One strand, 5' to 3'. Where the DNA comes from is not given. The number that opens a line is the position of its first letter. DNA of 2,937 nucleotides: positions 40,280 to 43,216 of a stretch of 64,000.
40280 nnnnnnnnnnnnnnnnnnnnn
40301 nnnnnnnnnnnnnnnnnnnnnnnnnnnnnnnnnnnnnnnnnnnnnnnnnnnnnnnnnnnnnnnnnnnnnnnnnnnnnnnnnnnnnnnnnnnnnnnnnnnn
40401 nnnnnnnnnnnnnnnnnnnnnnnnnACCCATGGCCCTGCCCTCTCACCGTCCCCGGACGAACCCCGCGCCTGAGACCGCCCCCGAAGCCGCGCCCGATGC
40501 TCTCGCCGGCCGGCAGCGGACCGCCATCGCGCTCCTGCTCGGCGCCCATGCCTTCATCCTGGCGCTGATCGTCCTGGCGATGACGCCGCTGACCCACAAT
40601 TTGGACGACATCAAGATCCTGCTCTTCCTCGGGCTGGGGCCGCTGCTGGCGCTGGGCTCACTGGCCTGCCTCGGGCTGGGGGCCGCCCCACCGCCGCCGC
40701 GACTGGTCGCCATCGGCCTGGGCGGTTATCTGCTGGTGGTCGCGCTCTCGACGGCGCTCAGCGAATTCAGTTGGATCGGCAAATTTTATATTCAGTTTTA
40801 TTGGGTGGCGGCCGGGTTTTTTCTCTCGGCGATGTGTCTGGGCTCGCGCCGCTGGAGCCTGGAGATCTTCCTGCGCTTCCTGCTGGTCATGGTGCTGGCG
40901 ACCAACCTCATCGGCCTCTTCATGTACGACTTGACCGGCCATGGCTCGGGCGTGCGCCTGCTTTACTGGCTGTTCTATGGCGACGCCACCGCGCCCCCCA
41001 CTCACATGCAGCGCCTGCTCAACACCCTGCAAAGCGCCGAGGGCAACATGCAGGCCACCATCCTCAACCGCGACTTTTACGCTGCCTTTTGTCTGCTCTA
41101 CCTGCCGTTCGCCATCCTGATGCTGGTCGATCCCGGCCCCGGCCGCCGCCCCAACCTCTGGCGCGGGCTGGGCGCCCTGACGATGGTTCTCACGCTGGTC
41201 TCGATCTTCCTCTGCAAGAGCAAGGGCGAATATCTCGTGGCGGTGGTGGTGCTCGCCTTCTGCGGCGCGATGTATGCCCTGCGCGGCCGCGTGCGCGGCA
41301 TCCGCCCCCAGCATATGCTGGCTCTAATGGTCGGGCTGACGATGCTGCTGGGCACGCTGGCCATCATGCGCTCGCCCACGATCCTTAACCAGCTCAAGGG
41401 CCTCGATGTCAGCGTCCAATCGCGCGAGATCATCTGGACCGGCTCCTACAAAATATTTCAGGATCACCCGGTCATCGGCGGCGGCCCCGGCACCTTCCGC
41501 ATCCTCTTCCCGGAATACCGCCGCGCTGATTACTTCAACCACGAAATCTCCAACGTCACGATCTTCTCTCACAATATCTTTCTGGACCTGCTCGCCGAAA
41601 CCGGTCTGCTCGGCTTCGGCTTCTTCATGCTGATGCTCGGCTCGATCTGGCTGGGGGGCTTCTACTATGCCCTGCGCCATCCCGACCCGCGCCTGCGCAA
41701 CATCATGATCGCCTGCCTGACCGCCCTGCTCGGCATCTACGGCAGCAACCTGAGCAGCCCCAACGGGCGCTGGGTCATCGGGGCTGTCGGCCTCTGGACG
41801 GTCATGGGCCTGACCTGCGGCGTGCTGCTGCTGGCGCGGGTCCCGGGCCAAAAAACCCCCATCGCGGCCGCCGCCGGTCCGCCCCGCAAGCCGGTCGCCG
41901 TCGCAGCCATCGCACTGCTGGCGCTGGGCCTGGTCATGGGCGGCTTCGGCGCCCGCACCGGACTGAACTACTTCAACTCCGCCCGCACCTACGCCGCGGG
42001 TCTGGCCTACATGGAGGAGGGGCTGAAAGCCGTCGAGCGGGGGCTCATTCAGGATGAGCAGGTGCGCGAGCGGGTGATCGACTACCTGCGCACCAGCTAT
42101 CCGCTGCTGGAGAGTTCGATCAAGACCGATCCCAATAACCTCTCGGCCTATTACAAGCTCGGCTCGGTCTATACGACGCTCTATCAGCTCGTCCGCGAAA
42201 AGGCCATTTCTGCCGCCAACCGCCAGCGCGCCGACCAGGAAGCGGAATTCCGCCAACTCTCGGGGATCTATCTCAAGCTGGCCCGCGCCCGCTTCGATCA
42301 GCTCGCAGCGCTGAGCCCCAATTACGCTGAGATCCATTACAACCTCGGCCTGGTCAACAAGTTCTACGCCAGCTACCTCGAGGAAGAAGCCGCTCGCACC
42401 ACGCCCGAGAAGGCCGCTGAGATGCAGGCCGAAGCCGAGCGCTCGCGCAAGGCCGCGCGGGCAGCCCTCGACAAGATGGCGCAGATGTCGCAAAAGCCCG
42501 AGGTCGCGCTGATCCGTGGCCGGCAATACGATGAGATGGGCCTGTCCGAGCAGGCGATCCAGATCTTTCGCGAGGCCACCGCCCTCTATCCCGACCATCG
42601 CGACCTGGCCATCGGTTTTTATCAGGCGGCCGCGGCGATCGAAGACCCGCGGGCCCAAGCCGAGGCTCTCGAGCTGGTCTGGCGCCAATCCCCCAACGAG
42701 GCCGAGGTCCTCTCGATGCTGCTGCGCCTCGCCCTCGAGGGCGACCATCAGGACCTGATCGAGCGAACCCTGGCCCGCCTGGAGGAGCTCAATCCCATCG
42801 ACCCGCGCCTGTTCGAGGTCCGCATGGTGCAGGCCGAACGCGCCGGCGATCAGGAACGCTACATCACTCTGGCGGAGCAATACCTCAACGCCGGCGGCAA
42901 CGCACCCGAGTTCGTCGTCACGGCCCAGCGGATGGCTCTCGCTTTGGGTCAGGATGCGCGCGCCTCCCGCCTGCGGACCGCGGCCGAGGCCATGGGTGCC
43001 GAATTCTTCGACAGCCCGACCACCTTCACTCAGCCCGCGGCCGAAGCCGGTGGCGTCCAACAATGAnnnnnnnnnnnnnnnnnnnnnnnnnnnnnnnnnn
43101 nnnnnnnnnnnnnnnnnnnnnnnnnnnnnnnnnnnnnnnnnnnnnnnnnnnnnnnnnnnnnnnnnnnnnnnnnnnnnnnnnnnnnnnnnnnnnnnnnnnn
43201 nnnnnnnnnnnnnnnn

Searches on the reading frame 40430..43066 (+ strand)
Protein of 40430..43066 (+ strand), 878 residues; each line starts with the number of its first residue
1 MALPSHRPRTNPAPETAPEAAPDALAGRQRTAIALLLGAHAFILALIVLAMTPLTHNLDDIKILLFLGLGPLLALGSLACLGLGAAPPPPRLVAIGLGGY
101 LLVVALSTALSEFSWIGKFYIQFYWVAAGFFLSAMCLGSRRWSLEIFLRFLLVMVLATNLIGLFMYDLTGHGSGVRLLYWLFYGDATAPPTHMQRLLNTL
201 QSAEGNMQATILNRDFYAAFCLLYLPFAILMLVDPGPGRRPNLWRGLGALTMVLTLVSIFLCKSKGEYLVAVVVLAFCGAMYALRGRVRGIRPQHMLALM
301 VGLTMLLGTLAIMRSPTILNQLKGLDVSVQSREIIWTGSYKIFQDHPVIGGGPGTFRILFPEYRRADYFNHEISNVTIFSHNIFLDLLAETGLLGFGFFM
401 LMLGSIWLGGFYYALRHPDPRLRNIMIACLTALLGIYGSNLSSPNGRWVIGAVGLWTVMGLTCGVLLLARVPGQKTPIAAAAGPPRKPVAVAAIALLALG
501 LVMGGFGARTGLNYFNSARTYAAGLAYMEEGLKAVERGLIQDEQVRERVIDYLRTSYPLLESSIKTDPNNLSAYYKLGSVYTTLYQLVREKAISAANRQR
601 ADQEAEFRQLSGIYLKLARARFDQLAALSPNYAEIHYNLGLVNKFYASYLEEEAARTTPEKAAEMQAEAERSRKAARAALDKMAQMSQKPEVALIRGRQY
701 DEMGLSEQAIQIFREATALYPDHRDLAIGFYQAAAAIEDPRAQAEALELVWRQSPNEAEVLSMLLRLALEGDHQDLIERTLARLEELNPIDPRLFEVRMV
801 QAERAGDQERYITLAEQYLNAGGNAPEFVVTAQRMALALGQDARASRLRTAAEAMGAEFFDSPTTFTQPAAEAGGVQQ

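Call 3: search_protein_families(library=pfam, proteins=[window:40430-43066:+], max_evalue=0.01)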
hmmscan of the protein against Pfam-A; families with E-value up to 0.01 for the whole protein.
window:40430-43066:+ (878 aa): 4 families
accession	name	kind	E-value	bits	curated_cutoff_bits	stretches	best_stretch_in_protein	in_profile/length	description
PF04932.20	Wzy_C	-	6.5e-18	65.4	31.7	1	250-400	1-149/149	O-Antigen ligase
PF13414.12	TPR_11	-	2.4e-09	37.2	26.8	1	618-643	13-38/42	TPR repeat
PF23914.1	TPR_CcmH_CycH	-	6.2e-05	23.3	42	1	697-771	57-134/158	Cytochrome c-type biogenesis protein H TPR domain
PF13431.12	TPR_17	-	6.9e-05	23.3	24.4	0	559-587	1-29/34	Tetratricopeptide repeat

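Call 4: search_protein_families(library=ncbifam, proteins=[window:40430-43066:+], max_evalue=0.01)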
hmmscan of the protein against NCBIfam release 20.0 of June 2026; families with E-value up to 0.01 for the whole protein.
window:40430-43066:+ (878 aa): 4 families
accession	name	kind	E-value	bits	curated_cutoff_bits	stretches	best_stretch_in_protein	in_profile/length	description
TIGR03097.1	PEP_O_lig_1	hypoth_equivalog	1.9e-12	46.8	188.1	1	208-408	161-346/408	putative O-glycosylation ligase, exosortase A system-associated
NF040959.1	MamA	equivalog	2.1e-05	24.1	200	0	677-795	57-176/204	magnetosome protein MamA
NF058641.1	TfpM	equivalog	0.0003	20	600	1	323-405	238-306/421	O-linking oligosaccharyltransferase TfpM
NF008520.0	PRK11447.1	equivalog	0.0097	13.7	858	0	760-851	30-119/1157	cellulose synthase complex outer membrane protein BcsC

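Call 28: search_solved_structures(query=window:40430-43066:+, max_evalue=0.1)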
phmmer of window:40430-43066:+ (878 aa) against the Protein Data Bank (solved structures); distinct sequences matched with E-value up to 0.1: 9.
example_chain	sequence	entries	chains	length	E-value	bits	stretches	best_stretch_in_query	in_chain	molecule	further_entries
1w3b_A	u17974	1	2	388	0.02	16.2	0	671-770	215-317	UDP-N-ACETYLGLUCOSAMINE--PEPTIDE N-ACETYLGLUCOSAMINYLTRANSFERASE 110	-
6eou_A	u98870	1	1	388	0.026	15.8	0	670-770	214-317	UDP-N-acetylglucosamine--peptide N-acetylglucosaminyltransferase 110 kDa subunit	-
6vfj_B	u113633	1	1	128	0.057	14.7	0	561-582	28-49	I53_dn5B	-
9yr4_A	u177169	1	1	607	0.059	14.6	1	647-740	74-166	Mitochondrial import receptor subunit TOM70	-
7dhg_C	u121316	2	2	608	0.059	14.6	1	647-740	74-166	Mitochondrial import receptor subunit TOM70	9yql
8ump_A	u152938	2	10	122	0.068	14.4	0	561-586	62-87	T33-ml35-redesigned-TPR-domain-fold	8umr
9pkq_A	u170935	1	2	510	0.09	14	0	690-741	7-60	Mitochondrial import receptor subunit TOM70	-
3kd7_A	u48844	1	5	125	0.092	14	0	559-641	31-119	CTPR390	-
7kdt_A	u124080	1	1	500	0.094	14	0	691-741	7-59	Mitochondrial import receptor subunit TOM70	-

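Call 33: find_encoding_contigs(protein=window:40430-43066:+, flank=10000, max_places=3)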
Protein window:40430-43066:+ (878 aa): no gene with exactly this product is on record in the collection.

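Call 48: find_related_loci(query=A2, collection=metagenome_contigs, flank=6000)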
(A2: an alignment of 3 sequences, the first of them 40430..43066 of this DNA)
Query A2 (878 aa) in metagenome_contigs; peptide patterns used: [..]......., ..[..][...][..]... (x = any residue, [..] = any of these).
154 stretches matched a pattern; 5 encode a relative of the query (tblastn E <= 1e-3); 5 distinct loci.
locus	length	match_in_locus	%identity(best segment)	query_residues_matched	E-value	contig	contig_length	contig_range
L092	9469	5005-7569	42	36-863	0e+0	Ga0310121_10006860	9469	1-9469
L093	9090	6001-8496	43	40-858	0e+0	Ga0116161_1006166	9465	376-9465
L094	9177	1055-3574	42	11-842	1e-176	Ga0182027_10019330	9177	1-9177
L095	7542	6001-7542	48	40-544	3e-130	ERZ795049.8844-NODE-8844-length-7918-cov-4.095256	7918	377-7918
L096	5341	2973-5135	38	32-741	4e-126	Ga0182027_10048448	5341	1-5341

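Call 84: search_protein_families(library=padloc, proteins=[window:40430-43066:+], max_evalue=0.01)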
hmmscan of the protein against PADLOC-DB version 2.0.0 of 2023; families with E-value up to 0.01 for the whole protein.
window:40430-43066:+ (878 aa): 0 families

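Call 108: search_protein_representatives(protein=window:40430-43066:+)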
Query: 878 residues. Proteins with E-value up to 0.001 (for the whole library): 6587; up to 1e-10: 343; up to 1e-30: 112. The best 150 are listed.
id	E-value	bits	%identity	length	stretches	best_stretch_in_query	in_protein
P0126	0.0e+00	1954.6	100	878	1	1-878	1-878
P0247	8.2e-234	794.9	46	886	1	26-868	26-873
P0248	5.5e-200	683.0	45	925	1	35-829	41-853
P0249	5.0e-199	679.8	44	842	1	35-855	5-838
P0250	7.0e-196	669.4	44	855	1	21-848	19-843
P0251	8.0e-194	662.6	42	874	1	32-844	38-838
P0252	1.4e-190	651.9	40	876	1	17-850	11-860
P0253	7.4e-187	639.6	44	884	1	31-841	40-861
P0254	5.7e-183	626.7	41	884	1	13-850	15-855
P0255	3.9e-180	617.3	42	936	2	234-849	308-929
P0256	3.5e-179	614.2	40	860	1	8-825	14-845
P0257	3.3e-175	601.0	40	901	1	31-828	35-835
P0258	1.7e-171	588.8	41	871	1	4-832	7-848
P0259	1.8e-171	588.7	40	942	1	8-851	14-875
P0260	2.8e-161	555.0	39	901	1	38-846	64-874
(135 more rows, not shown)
